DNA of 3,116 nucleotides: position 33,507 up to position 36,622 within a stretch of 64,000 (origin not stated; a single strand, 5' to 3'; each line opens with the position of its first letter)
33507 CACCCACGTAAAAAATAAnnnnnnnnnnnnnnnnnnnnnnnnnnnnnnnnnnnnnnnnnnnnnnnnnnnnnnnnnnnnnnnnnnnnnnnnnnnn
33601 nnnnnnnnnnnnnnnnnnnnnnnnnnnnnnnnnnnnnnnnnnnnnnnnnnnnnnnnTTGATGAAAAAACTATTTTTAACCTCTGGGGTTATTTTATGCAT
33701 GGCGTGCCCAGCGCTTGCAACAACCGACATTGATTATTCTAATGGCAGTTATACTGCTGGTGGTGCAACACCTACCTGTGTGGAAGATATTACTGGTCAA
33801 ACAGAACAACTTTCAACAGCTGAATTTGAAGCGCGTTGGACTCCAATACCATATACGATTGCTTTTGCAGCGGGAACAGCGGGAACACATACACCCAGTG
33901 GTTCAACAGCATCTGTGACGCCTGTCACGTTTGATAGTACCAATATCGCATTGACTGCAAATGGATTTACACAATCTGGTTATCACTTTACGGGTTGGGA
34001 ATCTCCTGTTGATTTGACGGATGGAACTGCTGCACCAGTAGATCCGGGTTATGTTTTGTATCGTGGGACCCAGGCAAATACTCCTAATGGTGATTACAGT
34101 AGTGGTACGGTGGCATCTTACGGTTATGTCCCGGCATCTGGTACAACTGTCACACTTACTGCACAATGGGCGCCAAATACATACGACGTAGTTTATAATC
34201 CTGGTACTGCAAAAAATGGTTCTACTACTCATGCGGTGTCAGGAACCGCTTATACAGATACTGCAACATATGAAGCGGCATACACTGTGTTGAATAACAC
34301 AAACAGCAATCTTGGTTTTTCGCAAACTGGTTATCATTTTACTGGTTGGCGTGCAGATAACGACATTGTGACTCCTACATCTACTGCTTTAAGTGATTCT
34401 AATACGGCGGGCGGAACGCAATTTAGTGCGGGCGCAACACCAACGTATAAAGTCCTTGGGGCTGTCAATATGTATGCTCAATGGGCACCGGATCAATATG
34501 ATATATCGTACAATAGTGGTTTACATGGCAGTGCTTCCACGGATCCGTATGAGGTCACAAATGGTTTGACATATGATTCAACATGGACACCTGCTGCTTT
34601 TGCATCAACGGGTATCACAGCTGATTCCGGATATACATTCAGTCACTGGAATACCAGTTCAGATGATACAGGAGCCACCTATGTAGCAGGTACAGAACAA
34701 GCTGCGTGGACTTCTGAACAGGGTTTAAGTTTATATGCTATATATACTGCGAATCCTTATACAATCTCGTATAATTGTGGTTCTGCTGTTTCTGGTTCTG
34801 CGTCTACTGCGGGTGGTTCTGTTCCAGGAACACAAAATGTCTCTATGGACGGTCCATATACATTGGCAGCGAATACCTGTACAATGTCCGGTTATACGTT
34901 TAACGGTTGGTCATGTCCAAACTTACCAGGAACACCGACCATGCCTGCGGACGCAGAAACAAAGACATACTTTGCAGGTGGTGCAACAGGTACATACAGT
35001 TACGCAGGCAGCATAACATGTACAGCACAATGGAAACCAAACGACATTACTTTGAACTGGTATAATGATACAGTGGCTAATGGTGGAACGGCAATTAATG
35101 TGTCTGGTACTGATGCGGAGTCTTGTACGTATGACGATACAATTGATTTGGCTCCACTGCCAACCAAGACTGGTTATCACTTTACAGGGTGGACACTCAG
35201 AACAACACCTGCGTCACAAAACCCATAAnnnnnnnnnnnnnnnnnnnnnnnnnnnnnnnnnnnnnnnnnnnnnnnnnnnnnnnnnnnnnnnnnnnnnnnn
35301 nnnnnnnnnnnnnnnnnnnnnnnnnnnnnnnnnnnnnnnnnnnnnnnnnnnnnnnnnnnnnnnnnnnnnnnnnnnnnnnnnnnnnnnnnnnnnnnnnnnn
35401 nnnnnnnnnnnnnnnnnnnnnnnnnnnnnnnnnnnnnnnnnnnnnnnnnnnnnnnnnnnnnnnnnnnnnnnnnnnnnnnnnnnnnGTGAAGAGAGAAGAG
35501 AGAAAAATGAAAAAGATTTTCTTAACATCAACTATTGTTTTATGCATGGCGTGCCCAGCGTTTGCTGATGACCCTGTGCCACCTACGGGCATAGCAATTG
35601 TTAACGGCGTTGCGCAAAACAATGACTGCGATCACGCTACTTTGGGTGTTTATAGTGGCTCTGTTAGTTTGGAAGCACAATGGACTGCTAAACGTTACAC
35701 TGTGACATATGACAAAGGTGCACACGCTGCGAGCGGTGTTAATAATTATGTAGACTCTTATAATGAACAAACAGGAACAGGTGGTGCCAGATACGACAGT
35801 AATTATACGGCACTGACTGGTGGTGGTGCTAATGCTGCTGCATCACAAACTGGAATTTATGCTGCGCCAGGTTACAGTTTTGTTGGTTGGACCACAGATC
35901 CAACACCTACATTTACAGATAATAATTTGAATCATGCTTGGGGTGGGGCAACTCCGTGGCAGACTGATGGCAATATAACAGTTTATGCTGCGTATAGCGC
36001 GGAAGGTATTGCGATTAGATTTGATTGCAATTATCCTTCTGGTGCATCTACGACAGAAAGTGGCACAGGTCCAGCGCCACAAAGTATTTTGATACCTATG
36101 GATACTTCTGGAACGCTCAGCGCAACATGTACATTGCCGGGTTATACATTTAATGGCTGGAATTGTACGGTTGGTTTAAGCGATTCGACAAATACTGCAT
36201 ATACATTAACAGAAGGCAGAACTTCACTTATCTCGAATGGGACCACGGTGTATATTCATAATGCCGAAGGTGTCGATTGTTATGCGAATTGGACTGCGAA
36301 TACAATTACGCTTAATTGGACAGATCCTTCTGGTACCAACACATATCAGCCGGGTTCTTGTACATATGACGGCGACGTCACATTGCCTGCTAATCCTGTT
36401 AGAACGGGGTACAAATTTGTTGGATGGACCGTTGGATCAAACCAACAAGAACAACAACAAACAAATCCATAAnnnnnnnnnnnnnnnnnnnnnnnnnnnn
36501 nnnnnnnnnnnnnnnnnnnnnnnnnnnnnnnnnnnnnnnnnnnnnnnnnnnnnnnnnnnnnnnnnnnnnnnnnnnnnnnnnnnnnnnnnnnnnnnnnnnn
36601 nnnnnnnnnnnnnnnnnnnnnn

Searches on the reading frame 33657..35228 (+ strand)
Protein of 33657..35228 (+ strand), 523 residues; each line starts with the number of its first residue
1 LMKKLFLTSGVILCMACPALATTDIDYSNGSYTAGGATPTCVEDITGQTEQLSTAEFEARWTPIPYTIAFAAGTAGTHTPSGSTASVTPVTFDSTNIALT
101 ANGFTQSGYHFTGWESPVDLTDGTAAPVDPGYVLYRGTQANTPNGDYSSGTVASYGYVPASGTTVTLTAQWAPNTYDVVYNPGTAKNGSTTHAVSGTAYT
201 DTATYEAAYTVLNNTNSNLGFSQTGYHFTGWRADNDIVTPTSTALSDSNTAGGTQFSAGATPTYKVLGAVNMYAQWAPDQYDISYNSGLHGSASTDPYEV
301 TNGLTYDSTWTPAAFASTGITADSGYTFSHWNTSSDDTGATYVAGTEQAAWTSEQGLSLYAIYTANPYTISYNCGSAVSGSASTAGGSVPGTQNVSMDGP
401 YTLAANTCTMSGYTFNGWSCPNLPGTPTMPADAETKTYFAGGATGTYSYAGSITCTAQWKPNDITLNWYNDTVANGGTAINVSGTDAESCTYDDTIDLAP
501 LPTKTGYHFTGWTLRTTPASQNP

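Call 7: search_protein_families(library=pfam, proteins=[window:33657-35228:+], max_evalue=0.001)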
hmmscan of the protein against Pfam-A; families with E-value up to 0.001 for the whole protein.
window:33657-35228:+ (523 aa): 2 families
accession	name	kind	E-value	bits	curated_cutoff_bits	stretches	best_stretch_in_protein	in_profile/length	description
PF09479.16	Flg_new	-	2.2e-16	60.2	27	1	474-515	7-41/65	Listeria-Bacteroides repeat domain (List_Bact_rpt)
PF18998.6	Flg_new_2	-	1.6e-05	25.3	23.6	0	66-127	1-53/73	Divergent InlB B-repeat domain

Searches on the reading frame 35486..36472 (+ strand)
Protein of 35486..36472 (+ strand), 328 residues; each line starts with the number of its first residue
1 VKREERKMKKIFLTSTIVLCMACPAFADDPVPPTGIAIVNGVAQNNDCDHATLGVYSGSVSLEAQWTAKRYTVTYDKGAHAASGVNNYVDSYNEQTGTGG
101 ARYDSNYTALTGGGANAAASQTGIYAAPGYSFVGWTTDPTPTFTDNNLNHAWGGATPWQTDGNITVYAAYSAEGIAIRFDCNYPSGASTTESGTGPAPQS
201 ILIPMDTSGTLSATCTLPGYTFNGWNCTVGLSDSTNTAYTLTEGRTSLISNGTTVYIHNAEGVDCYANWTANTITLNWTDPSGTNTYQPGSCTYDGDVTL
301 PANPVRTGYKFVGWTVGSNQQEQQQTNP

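Call 7: search_protein_families(library=pfam, proteins=[window:35486-36472:+], max_evalue=0.001)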
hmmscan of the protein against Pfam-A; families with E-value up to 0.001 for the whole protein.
window:35486-36472:+ (328 aa): 2 families
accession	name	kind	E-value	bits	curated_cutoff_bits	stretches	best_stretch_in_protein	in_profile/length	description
PF09479.16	Flg_new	-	1.3e-11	44.8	27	1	283-322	10-46/65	Listeria-Bacteroides repeat domain (List_Bact_rpt)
PF18998.6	Flg_new_2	-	4.6e-06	27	23.6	0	281-326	9-52/73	Divergent InlB B-repeat domain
